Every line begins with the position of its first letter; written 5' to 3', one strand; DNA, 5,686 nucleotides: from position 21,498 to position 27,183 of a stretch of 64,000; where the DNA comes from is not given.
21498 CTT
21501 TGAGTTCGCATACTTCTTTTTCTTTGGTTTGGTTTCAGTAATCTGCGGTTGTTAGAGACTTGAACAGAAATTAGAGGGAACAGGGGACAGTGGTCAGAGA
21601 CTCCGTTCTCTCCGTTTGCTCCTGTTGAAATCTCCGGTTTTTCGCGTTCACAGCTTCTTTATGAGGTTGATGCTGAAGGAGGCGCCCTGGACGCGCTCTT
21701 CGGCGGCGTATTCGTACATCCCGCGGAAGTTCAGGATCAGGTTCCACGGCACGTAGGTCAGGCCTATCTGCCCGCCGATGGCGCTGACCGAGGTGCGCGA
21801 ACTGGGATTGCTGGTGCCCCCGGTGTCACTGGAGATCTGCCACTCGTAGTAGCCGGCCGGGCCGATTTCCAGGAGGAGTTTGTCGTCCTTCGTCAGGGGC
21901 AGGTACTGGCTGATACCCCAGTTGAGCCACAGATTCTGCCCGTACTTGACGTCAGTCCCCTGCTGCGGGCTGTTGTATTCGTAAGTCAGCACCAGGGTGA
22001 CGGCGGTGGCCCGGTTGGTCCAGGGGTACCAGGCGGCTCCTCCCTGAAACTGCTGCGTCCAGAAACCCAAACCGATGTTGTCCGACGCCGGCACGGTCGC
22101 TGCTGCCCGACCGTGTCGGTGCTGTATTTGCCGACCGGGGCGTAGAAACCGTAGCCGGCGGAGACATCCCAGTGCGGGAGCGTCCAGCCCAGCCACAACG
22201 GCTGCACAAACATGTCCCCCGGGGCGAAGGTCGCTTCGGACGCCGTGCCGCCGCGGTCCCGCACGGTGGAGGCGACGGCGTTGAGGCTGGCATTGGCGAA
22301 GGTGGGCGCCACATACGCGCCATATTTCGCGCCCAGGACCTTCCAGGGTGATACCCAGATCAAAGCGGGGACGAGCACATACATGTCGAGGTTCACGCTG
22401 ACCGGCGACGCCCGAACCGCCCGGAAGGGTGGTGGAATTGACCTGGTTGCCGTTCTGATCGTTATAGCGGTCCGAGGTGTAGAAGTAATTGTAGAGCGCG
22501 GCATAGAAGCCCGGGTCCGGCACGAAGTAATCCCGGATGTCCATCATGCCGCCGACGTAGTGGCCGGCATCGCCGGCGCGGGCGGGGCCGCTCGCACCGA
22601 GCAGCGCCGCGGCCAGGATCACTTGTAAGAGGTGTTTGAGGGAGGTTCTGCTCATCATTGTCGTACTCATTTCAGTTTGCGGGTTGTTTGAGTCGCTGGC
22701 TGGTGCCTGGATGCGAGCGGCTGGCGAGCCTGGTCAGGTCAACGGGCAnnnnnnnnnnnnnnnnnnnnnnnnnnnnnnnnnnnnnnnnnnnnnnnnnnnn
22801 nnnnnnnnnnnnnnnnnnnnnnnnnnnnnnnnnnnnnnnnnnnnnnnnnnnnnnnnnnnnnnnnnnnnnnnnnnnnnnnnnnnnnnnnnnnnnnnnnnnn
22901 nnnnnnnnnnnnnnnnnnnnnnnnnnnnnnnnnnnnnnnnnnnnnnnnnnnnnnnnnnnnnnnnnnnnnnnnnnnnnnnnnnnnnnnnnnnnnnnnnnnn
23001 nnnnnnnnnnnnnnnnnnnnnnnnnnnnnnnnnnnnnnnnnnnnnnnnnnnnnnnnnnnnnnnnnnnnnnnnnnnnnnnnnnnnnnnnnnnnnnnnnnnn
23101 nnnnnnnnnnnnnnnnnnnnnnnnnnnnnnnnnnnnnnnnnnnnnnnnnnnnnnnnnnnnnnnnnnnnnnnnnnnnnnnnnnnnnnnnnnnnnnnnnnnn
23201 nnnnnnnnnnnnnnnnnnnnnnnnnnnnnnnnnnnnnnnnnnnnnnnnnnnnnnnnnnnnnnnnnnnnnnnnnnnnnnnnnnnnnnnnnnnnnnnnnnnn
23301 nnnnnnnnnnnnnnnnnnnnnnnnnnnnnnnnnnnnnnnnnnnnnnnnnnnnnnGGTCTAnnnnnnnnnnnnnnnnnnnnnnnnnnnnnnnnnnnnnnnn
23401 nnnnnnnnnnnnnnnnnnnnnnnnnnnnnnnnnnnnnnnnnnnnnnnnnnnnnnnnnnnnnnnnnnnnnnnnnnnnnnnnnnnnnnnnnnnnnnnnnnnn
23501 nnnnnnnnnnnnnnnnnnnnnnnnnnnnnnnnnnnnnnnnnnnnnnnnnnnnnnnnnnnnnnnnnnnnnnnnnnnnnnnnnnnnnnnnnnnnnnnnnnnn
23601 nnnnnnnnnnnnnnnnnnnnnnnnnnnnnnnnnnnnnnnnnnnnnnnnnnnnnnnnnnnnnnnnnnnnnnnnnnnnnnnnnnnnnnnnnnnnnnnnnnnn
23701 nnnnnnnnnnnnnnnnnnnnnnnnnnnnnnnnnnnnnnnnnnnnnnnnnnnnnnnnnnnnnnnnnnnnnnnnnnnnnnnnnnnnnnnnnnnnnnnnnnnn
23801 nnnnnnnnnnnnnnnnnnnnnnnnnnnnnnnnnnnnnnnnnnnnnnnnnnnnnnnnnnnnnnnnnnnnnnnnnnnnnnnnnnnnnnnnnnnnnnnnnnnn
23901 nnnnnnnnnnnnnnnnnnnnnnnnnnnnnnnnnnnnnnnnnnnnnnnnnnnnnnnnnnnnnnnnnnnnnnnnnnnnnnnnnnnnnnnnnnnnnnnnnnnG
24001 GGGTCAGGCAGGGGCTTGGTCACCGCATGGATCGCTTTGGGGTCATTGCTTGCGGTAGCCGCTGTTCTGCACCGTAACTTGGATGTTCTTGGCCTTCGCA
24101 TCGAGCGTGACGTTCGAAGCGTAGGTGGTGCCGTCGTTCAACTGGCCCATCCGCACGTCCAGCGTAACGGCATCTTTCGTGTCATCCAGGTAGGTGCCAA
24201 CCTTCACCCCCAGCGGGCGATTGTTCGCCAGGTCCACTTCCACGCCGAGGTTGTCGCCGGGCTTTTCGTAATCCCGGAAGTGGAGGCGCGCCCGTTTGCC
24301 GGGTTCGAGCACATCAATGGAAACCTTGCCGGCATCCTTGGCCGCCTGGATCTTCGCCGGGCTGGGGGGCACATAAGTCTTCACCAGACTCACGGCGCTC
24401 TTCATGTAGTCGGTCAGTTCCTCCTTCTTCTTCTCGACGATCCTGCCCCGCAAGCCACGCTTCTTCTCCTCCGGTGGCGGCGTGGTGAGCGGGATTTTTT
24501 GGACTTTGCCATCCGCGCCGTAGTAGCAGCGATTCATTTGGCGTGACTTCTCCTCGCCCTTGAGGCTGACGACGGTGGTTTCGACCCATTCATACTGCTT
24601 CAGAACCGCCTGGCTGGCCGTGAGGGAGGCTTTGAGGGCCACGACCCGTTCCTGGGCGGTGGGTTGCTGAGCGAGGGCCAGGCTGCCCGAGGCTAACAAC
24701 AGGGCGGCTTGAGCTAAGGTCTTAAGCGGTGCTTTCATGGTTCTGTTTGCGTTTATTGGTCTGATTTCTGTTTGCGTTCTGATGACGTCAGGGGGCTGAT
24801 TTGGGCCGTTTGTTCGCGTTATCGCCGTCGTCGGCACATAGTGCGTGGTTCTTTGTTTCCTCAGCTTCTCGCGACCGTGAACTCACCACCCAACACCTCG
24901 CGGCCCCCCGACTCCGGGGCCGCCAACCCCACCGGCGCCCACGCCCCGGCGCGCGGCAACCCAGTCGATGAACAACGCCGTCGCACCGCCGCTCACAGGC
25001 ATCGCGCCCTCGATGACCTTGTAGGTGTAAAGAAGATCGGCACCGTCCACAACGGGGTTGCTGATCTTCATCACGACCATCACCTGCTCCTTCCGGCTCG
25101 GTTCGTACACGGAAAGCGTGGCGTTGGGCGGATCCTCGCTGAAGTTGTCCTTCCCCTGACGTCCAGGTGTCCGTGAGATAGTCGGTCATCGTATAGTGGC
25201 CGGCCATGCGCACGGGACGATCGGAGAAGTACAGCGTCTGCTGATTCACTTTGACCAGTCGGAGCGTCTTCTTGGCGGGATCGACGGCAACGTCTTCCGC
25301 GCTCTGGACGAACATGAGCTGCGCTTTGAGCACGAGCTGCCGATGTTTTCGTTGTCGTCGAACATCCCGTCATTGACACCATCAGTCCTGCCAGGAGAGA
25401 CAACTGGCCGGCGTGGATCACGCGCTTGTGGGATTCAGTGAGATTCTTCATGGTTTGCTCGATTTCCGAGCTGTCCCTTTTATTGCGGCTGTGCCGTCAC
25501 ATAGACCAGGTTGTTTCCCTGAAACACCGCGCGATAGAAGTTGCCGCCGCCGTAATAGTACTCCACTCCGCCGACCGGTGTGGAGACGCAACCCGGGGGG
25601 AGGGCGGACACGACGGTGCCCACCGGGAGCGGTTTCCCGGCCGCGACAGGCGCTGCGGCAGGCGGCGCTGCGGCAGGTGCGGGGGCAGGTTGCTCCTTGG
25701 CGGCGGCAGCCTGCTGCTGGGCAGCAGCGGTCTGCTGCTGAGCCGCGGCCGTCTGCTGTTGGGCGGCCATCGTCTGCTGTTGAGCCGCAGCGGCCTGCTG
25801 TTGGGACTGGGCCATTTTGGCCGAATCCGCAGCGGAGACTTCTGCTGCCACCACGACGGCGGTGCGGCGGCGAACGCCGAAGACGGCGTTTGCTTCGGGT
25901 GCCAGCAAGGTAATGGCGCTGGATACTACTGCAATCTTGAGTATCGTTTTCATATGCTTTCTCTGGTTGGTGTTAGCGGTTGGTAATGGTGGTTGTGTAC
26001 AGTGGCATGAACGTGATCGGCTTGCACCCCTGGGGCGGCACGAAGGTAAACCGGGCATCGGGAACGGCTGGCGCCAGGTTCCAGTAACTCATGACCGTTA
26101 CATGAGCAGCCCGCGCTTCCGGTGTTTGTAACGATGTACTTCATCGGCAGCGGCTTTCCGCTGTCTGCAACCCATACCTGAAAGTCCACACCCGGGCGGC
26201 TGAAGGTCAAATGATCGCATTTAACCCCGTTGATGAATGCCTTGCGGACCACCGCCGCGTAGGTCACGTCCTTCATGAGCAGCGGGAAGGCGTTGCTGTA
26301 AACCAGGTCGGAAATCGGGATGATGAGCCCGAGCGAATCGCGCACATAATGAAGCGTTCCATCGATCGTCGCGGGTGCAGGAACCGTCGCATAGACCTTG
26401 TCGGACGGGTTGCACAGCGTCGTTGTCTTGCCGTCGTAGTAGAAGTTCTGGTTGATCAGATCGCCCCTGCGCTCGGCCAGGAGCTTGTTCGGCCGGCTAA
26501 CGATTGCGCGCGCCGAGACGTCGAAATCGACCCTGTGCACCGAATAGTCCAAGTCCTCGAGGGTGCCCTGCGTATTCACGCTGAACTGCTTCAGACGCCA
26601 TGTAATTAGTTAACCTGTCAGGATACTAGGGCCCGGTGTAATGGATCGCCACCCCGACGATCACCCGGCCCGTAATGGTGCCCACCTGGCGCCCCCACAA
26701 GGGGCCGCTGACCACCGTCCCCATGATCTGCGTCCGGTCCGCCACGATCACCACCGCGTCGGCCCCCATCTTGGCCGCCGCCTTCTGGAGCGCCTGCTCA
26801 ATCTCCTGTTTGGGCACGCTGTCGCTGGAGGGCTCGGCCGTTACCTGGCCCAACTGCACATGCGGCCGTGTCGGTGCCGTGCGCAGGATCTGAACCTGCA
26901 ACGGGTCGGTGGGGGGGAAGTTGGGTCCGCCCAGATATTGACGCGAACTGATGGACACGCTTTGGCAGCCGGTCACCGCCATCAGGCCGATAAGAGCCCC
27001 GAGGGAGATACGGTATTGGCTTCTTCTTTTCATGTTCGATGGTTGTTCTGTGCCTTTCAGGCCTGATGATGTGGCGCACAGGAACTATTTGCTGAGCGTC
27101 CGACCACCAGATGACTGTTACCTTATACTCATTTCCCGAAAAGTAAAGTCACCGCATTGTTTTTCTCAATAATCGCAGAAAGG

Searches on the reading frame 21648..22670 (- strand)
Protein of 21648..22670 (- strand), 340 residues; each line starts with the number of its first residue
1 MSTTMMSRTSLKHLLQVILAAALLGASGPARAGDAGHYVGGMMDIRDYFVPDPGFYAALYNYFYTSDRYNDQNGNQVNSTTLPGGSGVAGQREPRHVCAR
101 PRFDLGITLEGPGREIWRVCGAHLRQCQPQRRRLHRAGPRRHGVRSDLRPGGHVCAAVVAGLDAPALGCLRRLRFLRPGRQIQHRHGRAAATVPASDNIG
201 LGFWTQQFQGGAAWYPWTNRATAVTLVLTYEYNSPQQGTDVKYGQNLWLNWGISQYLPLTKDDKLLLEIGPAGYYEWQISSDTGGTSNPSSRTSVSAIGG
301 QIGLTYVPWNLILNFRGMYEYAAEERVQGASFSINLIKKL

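Call 39: search_protein_families(library=pfam, proteins=[window:21648-22670:-], max_evalue=0.001)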
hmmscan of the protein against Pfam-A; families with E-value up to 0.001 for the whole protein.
window:21648-22670:- (340 aa): 1 family
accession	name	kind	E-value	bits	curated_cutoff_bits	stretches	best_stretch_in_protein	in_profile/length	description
PF13557.12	Phenol_MetA_deg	-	4e-14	53.7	22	1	197-335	110-241/242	Putative MetA-pathway of phenol degradation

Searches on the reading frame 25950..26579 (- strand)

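Call 82: search_protein_families(library=pfam, proteins=[window:25950-26579:-], max_evalue=0.001)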
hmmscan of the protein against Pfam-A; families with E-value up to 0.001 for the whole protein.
window:25950-26579:- (209 aa): 1 family
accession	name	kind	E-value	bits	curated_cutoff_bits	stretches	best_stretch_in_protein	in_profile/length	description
PF09865.15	DUF2092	-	7.3e-41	140.3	21.2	1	3-153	22-172/212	Predicted periplasmic protein (DUF2092)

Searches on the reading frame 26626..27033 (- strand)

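Call 82: search_protein_families(library=pfam, proteins=[window:26626-27033:-], max_evalue=0.001)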
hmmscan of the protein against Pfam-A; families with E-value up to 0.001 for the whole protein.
window:26626-27033:- (135 aa): 1 family
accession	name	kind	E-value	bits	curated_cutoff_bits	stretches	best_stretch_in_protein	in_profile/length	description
PF07338.18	YdgH_BhsA-like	-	0.00079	19.9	27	0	76-101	17-42/55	YdgH/BhsA/McbA-like domain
